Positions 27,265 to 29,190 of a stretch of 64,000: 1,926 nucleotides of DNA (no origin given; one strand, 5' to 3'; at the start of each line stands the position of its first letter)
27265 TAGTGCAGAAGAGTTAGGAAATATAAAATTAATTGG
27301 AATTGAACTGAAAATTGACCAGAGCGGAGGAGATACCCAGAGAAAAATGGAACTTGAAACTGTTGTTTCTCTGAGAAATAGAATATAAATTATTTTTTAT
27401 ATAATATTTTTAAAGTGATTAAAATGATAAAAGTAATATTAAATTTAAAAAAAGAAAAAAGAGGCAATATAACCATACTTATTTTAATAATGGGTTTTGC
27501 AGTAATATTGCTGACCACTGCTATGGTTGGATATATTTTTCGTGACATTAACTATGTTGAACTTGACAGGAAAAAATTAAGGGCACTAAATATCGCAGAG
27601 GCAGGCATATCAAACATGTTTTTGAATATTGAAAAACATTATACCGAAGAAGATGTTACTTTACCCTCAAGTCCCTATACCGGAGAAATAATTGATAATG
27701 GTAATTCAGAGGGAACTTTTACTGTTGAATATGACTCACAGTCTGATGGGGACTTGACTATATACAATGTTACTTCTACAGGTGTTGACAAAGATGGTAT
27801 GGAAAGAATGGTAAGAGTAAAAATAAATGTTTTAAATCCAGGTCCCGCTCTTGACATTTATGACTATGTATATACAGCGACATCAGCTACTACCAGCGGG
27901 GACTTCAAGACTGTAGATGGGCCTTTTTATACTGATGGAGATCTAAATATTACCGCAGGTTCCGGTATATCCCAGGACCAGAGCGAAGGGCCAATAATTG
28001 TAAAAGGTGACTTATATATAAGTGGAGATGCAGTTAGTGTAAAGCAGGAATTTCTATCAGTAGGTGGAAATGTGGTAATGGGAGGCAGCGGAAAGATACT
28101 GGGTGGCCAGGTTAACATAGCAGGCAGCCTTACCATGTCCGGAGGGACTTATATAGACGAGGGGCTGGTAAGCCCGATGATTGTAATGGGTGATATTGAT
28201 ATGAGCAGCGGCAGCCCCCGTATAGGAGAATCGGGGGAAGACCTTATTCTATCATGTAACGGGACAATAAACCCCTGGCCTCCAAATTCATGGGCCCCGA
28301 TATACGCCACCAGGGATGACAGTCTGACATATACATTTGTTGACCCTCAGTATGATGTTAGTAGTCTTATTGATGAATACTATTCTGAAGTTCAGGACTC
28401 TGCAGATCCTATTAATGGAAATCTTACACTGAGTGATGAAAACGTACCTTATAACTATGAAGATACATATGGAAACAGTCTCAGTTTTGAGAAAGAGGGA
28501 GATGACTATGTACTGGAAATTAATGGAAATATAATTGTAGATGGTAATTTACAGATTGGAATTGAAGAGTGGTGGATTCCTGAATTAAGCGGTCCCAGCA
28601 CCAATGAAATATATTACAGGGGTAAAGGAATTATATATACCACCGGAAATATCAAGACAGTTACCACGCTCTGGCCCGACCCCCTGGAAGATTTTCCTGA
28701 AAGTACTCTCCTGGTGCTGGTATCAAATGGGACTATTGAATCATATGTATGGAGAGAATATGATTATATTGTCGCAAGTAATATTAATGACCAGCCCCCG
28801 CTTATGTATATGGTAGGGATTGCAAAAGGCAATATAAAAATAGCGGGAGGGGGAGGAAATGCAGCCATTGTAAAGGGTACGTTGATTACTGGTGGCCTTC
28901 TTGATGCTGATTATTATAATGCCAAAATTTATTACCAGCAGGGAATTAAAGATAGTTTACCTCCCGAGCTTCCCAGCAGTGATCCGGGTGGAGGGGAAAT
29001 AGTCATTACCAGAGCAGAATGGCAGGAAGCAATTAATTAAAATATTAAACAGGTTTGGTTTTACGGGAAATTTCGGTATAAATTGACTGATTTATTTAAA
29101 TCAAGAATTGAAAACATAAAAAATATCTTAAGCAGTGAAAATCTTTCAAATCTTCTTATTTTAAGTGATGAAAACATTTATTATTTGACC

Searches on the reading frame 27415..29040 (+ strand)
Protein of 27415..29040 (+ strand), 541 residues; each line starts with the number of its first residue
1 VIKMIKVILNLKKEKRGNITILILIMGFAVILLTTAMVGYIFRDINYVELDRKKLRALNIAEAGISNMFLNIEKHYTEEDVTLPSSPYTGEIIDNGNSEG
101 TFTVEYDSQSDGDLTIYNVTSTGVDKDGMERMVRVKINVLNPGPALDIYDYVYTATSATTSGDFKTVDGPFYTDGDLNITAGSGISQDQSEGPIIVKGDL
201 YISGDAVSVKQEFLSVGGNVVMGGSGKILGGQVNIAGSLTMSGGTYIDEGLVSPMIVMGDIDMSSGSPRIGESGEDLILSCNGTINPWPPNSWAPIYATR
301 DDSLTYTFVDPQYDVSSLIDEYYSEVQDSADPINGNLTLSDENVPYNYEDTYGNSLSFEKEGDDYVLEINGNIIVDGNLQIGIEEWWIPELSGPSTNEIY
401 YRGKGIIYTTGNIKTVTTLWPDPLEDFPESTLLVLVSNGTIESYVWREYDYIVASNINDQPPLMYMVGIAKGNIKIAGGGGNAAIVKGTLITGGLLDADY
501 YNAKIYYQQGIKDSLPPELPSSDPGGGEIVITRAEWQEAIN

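Call 3: search_protein_families(library=pfam, proteins=[window:27415-29040:+], max_evalue=1)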
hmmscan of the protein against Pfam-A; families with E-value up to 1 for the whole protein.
window:27415-29040:+ (541 aa): 3 families
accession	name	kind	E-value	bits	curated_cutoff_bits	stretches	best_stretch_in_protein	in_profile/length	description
PF23981.1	DUF7305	-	0.002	18.5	27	1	158-228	39-111/185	Domain of unknown function (DUF7305)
PF18886.6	DUF5649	-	0.066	14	25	1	173-202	19-45/68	Repeats of unknown function (DUF5649)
PF22829.2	HphA_C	-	0.15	13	31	0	475-505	62-92/113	HphA C-terminal domain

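Call 4: search_protein_families(library=ncbifam, proteins=[window:27415-29040:+], max_evalue=1)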
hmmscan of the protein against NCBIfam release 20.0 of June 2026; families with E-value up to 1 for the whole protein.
window:27415-29040:+ (541 aa): 1 family
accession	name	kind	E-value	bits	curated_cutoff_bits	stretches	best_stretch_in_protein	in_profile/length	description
TIGR04215.1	choice_anch_A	domain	0.044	13.5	29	1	186-252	14-89/255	choice-of-anchor A family protein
